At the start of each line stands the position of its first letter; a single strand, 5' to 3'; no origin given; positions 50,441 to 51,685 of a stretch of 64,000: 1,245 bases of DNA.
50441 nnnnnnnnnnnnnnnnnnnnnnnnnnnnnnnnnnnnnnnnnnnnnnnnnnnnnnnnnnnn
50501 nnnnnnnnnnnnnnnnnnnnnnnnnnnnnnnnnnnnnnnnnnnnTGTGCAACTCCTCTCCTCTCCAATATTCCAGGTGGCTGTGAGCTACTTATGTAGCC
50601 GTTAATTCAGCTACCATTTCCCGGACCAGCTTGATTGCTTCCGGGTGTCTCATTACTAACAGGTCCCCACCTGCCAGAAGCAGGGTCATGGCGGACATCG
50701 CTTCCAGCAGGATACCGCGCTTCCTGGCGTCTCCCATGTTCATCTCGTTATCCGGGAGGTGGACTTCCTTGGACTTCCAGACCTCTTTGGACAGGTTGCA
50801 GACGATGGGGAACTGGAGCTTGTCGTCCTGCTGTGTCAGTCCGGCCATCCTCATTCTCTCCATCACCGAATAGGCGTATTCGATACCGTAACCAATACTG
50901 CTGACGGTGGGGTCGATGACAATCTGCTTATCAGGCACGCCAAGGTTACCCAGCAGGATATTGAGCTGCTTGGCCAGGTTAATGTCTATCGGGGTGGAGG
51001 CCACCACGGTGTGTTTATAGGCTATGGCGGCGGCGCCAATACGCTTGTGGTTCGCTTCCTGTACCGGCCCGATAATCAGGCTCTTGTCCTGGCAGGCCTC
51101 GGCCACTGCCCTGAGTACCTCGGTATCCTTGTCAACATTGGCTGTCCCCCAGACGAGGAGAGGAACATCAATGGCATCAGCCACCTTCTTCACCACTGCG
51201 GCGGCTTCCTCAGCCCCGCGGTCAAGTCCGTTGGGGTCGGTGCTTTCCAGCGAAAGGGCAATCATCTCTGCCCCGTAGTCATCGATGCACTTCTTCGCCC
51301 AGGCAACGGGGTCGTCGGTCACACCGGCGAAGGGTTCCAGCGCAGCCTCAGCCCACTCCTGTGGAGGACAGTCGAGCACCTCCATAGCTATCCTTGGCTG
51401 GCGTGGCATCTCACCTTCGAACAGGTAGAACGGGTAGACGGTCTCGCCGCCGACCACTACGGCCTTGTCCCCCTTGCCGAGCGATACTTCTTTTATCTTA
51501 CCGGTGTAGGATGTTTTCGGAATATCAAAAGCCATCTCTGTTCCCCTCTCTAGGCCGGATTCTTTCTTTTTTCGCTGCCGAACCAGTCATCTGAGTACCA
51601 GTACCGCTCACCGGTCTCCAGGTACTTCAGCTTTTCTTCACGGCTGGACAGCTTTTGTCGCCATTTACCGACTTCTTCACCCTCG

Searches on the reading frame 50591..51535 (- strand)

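Call 67: search_protein_families(library=pfam, proteins=[window:50591-51535:-], max_evalue=0.00001)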
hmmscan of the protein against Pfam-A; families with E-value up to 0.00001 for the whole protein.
window:50591-51535:- (314 aa): 1 family
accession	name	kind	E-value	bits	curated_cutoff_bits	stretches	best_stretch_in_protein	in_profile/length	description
PF03599.22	CdhD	-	1.8e-49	168.9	24.8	1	16-303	1-248/387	CO dehydrogenase/acetyl-CoA synthase delta subunit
